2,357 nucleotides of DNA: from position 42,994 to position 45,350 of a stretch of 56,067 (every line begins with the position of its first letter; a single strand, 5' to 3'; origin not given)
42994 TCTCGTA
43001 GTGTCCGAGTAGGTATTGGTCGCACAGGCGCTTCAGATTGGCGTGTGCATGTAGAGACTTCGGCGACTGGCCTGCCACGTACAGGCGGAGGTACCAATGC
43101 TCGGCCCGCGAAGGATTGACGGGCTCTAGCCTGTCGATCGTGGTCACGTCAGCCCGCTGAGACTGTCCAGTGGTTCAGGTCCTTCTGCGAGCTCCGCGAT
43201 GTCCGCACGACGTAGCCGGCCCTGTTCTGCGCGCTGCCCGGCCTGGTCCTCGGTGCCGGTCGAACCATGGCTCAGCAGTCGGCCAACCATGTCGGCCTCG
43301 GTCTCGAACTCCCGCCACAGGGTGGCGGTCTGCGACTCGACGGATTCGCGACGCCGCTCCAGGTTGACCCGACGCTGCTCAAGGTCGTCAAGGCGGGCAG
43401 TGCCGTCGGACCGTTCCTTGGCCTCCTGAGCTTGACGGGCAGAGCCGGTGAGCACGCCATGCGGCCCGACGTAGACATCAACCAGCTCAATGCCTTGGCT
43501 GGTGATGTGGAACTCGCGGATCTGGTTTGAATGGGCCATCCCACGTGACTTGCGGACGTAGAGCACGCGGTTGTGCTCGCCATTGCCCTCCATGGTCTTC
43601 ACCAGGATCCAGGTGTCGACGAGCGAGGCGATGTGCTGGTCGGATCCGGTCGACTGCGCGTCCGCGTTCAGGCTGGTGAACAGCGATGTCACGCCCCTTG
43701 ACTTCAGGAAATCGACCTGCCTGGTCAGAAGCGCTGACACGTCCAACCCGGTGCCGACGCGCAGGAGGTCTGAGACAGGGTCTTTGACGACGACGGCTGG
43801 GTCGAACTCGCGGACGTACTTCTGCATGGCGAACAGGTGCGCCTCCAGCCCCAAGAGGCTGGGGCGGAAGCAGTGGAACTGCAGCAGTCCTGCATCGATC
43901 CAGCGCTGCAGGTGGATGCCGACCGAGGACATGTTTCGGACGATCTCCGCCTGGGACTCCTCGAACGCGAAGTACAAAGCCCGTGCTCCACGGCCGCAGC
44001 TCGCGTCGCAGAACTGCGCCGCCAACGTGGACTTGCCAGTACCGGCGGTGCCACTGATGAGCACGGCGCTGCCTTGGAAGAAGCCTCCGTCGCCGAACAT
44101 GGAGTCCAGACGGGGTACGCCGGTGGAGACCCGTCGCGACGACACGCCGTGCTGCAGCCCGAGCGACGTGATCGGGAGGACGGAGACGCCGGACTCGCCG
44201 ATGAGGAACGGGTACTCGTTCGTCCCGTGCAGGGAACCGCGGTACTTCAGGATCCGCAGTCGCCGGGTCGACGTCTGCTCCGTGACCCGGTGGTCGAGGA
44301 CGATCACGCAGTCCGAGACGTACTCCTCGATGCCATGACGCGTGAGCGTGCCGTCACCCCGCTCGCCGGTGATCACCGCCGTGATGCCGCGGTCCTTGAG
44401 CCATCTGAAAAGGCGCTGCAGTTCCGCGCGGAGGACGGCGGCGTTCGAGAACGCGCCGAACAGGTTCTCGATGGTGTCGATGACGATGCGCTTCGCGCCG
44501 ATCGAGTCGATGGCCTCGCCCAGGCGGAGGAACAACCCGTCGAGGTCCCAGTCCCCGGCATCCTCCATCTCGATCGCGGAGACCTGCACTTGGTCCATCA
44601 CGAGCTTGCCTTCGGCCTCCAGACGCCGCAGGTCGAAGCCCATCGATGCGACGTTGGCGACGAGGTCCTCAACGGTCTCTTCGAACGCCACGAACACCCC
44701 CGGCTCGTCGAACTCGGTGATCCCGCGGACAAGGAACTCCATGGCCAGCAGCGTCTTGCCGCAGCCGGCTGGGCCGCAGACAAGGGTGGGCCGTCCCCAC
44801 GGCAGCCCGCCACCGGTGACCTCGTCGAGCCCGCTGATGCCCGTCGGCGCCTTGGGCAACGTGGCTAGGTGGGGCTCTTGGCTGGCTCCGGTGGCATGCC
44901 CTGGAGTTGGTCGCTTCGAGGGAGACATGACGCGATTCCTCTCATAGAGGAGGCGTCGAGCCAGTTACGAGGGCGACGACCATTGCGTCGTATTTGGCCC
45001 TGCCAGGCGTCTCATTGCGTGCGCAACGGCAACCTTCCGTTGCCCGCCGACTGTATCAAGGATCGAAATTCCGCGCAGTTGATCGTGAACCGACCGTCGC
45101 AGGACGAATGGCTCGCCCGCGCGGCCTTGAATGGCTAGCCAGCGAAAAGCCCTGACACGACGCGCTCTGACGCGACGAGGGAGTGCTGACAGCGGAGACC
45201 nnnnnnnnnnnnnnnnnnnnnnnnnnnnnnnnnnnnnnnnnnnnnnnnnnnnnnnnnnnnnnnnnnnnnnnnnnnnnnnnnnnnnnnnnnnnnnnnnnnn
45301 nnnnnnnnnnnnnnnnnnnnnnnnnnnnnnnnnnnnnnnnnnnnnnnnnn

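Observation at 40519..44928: KaiA-less kaiC-kaiB-kaiB operon translationally coupled to a PAS-GGDEF-EAL enzyme, a putative timer wired to c-di-GMP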

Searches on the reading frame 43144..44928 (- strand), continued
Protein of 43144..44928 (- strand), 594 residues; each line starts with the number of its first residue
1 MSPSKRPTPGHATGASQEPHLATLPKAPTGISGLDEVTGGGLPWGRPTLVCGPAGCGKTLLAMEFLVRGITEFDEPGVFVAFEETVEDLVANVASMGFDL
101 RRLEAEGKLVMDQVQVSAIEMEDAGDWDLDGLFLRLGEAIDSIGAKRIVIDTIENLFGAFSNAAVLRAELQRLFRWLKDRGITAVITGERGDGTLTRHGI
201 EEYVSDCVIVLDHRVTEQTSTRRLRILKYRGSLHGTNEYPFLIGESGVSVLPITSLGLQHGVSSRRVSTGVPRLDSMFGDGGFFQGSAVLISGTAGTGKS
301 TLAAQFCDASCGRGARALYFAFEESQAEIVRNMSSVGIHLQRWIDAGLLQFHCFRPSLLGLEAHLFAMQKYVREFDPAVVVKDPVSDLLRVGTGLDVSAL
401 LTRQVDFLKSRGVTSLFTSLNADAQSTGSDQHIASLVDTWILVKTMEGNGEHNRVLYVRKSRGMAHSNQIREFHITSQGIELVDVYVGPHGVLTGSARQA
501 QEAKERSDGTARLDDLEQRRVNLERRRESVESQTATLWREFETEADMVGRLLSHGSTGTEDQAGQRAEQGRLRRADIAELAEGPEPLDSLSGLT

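Call 51: find_homologous_proteins(query=window:43144-44928:-, max_evalue=1e-50)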
Query window:43144-44928:- (594 aa): 8000 proteins with E <= 1e-50 among 8000 candidates; the best 120 are listed.
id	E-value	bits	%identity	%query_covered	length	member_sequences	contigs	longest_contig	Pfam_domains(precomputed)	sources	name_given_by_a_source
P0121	0.0e+0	1288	98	100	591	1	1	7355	PF13173.13,PF06745.20,PF03796.22,PF23442.2,PF13401.13,PF13238.13,PF00154.28,PF13191.13,PF13479.13,PF24883.3,PF05729.19,PF13481.13,PF20720.4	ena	-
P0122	0.0e+0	1288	97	100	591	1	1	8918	PF13173.13,PF06745.20,PF03796.22,PF23442.2,PF13401.13,PF13238.13,PF00154.28,PF13191.13,PF13479.13,PF24883.3,PF05729.19,PF13481.13,PF20720.4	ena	-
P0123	0.0e+0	1226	97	96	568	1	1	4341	PF13173.13,PF06745.20,PF03796.22,PF23442.2,PF13401.13,PF13238.13,PF00154.28,PF13191.13,PF13479.13,PF24883.3,PF05729.19,PF13481.13,PF20720.4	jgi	jgi:circadian clock protein KaiC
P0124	0.0e+0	1126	87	97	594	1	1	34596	PF06745.20,PF03796.22,PF23442.2,PF13401.13,PF00154.28,PF13481.13,PF13191.13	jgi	jgi:circadian clock protein KaiC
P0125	0.0e+0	1079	82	98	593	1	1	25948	PF13173.13,PF06745.20,PF03796.22,PF23442.2,PF00004.36,PF13401.13,PF00154.28,PF07728.21,PF13191.13,PF13479.13,PF24883.3,PF05729.19,PF13481.13,PF20720.4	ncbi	ncbi:MAG: circadian clock protein KaiC [Actinomycetota bacterium]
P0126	0.0e+0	1067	84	94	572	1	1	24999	PF13173.13,PF06745.20,PF03796.22,PF23442.2,PF00004.36,PF13401.13,PF00154.28,PF07728.21,PF13191.13,PF13479.13,PF24883.3,PF05729.19,PF13481.13,PF20720.4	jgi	jgi:circadian clock protein KaiC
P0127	0.0e+0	1067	84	94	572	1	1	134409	PF13173.13,PF06745.20,PF03796.22,PF23442.2,PF00004.36,PF13401.13,PF00154.28,PF07728.21,PF13191.13,PF13479.13,PF24883.3,PF05729.19,PF13481.13,PF20720.4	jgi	jgi:circadian clock protein KaiC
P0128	0.0e+0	1059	83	94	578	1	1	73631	PF13173.13,PF06745.20,PF03796.22,PF13604.13,PF23442.2,PF00004.36,PF13401.13,PF00154.28,PF07728.21,PF13191.13,PF13479.13,PF24883.3,PF05729.19,PF13521.13,PF13481.13,PF20720.4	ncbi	ncbi:MAG: circadian clock protein KaiC [Actinomycetota bacterium]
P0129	0.0e+0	1058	82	98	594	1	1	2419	PF13173.13,PF06745.20,PF03796.22,PF23442.2,PF13401.13,PF00154.28,PF07728.21,PF13191.13,PF13479.13,PF24883.3,PF05729.19,PF13481.13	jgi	jgi:circadian clock protein KaiC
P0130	0.0e+0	1057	83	95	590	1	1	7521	PF06745.20,PF03796.22,PF24883.3,PF05729.19,PF23442.2,PF13401.13,PF00154.28,PF07728.21,PF13481.13,PF20720.4,PF13191.13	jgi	jgi:circadian clock protein KaiC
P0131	0.0e+0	1057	82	98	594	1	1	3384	PF13173.13,PF06745.20,PF03796.22,PF23442.2,PF13401.13,PF00154.28,PF07728.21,PF13191.13,PF13479.13,PF24883.3,PF05729.19,PF13481.13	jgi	jgi:circadian clock protein KaiC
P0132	0.0e+0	1056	84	94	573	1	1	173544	PF13173.13,PF06745.20,PF03796.22,PF13604.13,PF23442.2,PF00004.36,PF13401.13,PF00154.28,PF07728.21,PF13191.13,PF13479.13,PF24883.3,PF05729.19,PF13521.13,PF13481.13,PF20720.4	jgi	jgi:circadian clock protein KaiC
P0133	0.0e+0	1053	83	95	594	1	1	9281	PF13173.13,PF06745.20,PF13479.13,PF03796.22,PF24883.3,PF05729.19,PF23442.2,PF00154.28,PF07728.21,PF13481.13,PF13191.13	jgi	jgi:circadian clock protein KaiC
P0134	0.0e+0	1052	81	97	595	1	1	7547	PF06745.20,PF03796.22,PF23442.2,PF13401.13,PF00154.28,PF07728.21,PF13191.13,PF13479.13,PF24883.3,PF05729.19,PF13481.13,PF20720.4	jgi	jgi:circadian clock protein KaiC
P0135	0.0e+0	1052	82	96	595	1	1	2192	PF06745.20,PF13479.13,PF03796.22,PF24883.3,PF05729.19,PF23442.2,PF13401.13,PF00154.28,PF13481.13,PF20720.4,PF13191.13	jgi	jgi:circadian clock protein KaiC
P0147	0.0e+0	1038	79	99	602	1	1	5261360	PF13173.13,PF06745.20,PF03796.22,PF23442.2,PF00154.28,PF07728.21,PF13191.13,PF13479.13,PF24883.3,PF05625.18,PF05729.19,PF13481.13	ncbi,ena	-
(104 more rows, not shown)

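Call 53: find_encoding_contigs(protein=P0147, flank=7000, max_places=1)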
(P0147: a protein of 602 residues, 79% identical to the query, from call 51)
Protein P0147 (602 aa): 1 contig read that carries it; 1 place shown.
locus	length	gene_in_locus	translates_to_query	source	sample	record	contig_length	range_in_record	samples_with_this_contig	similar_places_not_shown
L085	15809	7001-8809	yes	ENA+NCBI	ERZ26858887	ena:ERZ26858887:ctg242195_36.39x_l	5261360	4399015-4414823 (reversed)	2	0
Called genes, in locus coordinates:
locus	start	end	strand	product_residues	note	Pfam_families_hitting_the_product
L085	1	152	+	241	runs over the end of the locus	-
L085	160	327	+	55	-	-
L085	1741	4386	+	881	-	PF13245:AAA_19, PF13604:AAA_30, PF01443:Viral_helicase1 (faint)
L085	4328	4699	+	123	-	-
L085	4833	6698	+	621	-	PF00535:Glycos_transf_2, PF13641:Glyco_tranf_2_3, PF13632:Glyco_trans_2_3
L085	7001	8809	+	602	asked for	PF00154:RecA_N (faint), PF03796:DnaB_C (faint), PF05625:PAXNEB (faint), PF06745:ATPase, PF13481:AAA_25, PF06745:ATPase, PF13481:AAA_25, PF23442:DUF7125 (weak), +6 more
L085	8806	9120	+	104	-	PF07689:KaiB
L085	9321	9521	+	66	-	-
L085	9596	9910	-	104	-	-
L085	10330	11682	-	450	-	PF13542:HTH_Tnp_ISL3 (weak), PF01610:DDE_Tnp_ISL3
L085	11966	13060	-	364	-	PF08240:ADH_N, PF00107:ADH_zinc_N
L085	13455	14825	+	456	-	PF22483:Mu-transpos_C_2 (weak)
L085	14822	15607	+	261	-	PF01695:IstB_IS21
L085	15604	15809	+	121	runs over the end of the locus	-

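Call 54: find_encoding_contigs(protein=P0124, flank=7000, max_places=1)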
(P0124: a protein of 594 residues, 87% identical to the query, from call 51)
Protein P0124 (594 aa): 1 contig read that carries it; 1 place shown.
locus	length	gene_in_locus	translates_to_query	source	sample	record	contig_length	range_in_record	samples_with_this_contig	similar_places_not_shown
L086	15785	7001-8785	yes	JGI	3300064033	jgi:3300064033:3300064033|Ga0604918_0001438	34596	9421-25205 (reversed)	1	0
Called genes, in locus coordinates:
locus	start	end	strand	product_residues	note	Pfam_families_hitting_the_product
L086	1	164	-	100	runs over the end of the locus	-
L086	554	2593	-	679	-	PF00270:DEAD (faint), PF00176:SNF2-rel_dom, PF04851:ResIII (faint), PF00271:Helicase_C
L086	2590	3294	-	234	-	-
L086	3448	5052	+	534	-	PF12768:Rax2 (faint)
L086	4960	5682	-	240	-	-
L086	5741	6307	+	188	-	-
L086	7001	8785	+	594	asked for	PF00154:RecA_N (faint), PF03796:DnaB_C (faint), PF06745:ATPase, PF13191:AAA_16 (faint), PF13481:AAA_25, PF23442:DUF7125 (faint), PF13481:AAA_25 (weak), PF06745:ATPase, +1 more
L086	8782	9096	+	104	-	PF07689:KaiB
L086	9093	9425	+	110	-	PF07689:KaiB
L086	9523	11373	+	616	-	PF00990:GGDEF, PF00563:EAL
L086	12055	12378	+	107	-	PF03551:PadR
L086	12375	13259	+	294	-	PF22564:HAAS (faint)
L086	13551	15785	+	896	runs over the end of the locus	PF13191:AAA_16, PF25873:WHD_MalT, PF13428:TPR_14 (faint), PF17874:TPR_MalT, PF07719:TPR_2 (faint), PF13424:TPR_12 (weak), PF00196:GerE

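Call 96: search_protein_families(library=pfam, proteins=[L014:10341-12455:+, L017:6447-8129:+], max_evalue=0.0001)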
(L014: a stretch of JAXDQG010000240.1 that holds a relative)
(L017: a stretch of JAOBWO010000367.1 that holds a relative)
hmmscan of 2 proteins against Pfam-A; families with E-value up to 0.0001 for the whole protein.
L014:10341-12455:+ (705 aa): 7 families
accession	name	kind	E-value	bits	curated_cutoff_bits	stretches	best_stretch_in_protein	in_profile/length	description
PF08448.16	PAS_4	-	4.3e-28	98.2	23.1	1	206-314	1-109/110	PAS fold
PF02518.31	HATPase_c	-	3.6e-20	72.9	26.4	1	441-561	2-109/111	Histidine kinase-, DNA gyrase B-, and HSP90-like ATPase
PF00072.30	Response_reg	-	1.4e-18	67.5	30.2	1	585-694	1-110/111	Response regulator receiver domain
PF00989.32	PAS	-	4.4e-17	62.6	22.6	2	201-290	2-92/113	PAS fold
PF13426.13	PAS_9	-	1e-14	55.1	27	1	213-312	4-103/103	PAS domain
PF13188.13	PAS_8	-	8e-10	38.7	21.8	0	201-253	2-55/65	PAS domain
PF00512.31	HisKA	-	1.8e-07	31.6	26.9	1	336-397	2-64/66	His Kinase A (phospho-acceptor) domain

L017:6447-8129:+ (561 aa): 4 families
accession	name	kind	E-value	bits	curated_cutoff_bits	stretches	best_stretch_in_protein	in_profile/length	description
PF02518.31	HATPase_c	-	6.1e-22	78.6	26.4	1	307-423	6-109/111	Histidine kinase-, DNA gyrase B-, and HSP90-like ATPase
PF00072.30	Response_reg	-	1.3e-18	67.6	30.2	1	445-556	1-110/111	Response regulator receiver domain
PF00512.31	HisKA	-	1.3e-06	28.8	26.9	1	198-259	2-64/66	His Kinase A (phospho-acceptor) domain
PF00989.32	PAS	-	4.3e-05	23.9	22.6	0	61-164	3-112/113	PAS fold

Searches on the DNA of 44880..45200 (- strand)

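Call 68: search_rna_families(source=window, start=44880, end=45200, threshold=evalue, max_evalue=10)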
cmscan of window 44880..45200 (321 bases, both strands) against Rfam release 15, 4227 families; matches with E-value up to 10: 1.
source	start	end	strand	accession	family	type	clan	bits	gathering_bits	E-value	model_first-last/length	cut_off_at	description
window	45138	45189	-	RF03943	mir-1824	Gene; miRNA;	-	17.9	90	0.37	1-63/63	no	mir-1824 microRNA precursor family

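Call 91: build_rna_model(alignment_id=A4, structure=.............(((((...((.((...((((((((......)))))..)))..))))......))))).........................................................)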
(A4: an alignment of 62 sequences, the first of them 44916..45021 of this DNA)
Model R1 built from alignment A4 (62 sequences, 127 columns); structure: as given.
model positions 111; base pairs 16; branch points 0; effective number of sequences 6.85; information 0.59 bits per position. Calibrated on 0.2 Mb of random sequence (short: E-values are rough).
structure used (alignment columns):
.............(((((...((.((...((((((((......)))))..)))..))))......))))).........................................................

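Call 92: search_with_rna_model(model_id=R1, sources=[window, L001, L002, L003, L004, L005, L006, L007, L008, L009, L010, L011, L012, L013, L014, L015, L016, L017, L018, L019, L020, L021, L022, L023, L024, L025, L026, L027, L028, L029, L030, L031, L032, L033, L034, L035, L036, L037, L038, L039, L040, L041, L042, L043, L044, L045, L046, L047, L048, L049, L050, L051, L052, L053, L054, L055, L056, L057, L058, L059, L060, L061, L062, L063, L064, L065, L066, L067, L068, L069, L070, L071, L072, L073, L074, L075, L076, L077, L078, L079, L080, L081, L082, L083, L084, L085, L086], max_evalue=0.01, make_alignment=true)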
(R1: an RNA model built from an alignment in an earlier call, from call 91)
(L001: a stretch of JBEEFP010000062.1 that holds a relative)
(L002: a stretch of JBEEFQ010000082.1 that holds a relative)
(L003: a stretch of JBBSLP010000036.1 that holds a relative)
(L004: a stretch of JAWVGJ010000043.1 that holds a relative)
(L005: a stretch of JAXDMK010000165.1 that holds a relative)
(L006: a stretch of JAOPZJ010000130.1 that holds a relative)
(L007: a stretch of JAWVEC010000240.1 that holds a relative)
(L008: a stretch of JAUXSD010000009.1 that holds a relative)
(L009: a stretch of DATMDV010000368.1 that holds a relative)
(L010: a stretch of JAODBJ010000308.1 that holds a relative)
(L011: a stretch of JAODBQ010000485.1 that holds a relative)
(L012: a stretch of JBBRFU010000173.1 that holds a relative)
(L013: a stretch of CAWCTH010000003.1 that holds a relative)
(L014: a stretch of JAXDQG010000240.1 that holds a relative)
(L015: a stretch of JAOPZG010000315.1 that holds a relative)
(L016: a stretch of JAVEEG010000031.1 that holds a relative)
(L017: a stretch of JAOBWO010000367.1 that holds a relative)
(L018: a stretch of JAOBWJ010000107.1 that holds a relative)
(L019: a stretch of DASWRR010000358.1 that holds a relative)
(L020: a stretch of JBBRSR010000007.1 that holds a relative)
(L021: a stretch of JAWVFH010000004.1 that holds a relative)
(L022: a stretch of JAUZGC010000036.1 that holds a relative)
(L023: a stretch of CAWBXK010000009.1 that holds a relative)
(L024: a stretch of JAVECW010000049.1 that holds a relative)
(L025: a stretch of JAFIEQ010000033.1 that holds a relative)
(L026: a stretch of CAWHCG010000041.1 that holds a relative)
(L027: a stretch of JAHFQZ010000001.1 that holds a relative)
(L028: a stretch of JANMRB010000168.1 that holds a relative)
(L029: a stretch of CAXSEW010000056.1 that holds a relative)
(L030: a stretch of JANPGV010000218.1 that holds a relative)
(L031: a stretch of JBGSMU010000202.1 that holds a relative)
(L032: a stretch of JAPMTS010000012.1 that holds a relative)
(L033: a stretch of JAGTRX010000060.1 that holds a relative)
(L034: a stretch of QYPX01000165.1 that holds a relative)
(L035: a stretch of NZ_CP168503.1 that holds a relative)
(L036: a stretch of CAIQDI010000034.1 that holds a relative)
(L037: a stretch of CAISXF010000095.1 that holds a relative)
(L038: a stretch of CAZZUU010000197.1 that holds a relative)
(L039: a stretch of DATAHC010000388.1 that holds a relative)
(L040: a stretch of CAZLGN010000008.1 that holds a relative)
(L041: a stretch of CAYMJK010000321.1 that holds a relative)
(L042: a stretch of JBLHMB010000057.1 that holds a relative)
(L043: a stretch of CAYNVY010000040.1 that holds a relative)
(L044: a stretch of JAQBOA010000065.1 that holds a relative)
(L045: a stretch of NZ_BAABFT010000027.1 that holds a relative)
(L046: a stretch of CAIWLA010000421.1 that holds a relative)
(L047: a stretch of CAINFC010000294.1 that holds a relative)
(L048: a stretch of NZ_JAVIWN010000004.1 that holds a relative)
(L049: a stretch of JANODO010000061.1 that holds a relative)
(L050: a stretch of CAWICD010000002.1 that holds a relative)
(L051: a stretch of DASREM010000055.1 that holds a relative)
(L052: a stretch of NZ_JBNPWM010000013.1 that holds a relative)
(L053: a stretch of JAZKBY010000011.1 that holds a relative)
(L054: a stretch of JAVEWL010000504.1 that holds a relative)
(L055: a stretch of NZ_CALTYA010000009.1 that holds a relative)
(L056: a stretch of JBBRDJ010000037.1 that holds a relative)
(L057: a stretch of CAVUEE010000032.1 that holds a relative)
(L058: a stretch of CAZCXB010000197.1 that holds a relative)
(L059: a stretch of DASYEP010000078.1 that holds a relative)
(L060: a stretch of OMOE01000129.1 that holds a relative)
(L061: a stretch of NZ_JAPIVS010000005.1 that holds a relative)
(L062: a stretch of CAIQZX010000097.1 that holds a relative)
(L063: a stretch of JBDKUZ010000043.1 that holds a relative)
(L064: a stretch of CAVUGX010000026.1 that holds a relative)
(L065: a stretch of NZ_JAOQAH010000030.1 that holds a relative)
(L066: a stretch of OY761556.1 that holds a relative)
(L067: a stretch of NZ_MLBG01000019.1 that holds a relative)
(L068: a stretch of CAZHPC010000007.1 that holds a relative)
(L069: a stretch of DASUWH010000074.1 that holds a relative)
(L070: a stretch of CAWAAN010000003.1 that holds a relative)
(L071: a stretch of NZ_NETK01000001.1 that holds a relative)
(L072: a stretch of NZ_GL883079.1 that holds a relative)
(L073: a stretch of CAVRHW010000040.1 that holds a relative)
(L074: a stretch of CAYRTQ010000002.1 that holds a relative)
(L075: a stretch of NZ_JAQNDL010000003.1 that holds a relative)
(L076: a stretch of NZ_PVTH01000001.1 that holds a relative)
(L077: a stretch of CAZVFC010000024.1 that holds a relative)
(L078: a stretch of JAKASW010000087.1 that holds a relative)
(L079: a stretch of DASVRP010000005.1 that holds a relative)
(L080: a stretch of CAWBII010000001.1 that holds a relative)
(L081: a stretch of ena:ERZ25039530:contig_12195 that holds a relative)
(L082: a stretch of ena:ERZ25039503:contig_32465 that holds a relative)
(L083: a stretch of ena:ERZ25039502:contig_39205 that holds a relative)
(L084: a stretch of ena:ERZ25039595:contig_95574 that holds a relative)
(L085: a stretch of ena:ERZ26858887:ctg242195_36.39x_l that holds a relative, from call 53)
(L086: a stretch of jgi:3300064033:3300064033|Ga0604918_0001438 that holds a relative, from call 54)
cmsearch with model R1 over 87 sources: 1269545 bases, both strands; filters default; matches with E-value up to 0.01: 20.
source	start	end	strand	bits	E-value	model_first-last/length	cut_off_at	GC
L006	3978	4089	+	79.5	8.1e-14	1-111/111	no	0.67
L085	6910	7020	+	75.3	6.5e-13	1-111/111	no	0.56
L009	253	363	+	70.4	6.8e-12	1-111/111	no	0.66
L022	6600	6714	+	70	8.4e-12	1-111/111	no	0.64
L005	7902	8011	+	69.5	1.1e-11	1-111/111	no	0.65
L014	7797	7896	+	64.9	1e-10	1-111/111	no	0.66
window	44909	45021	-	61.7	4.9e-10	1-111/111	no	0.6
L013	7835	7948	+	61.1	6.3e-10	1-111/111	no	0.73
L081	3545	3652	+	60.6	8.2e-10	1-111/111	no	0.61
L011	1917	2024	+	59.1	1.7e-09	1-111/111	no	0.67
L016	4852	4951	+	57.4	3.9e-09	1-111/111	no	0.6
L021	7912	8020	+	55.5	1e-08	1-111/111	no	0.61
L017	4310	4413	+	54.4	1.7e-08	1-111/111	no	0.59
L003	7899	8014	+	54.2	1.8e-08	1-111/111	no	0.65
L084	3799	3905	+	53.6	2.5e-08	1-111/111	no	0.6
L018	7973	8074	+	52.8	3.6e-08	1-111/111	no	0.61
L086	6914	7020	+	51.5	6.7e-08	1-111/111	no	0.57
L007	7870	7983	+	50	1.5e-07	1-111/111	no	0.69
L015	797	882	+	44.6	1.9e-06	1-111/111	no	0.69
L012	317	429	+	30.9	0.0016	1-111/111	no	0.73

Alignment A5: 20 matches aligned to the model, 137 columns, each read 5' to 3' on its own strand. Consensus structure (alignment columns), stored with it:
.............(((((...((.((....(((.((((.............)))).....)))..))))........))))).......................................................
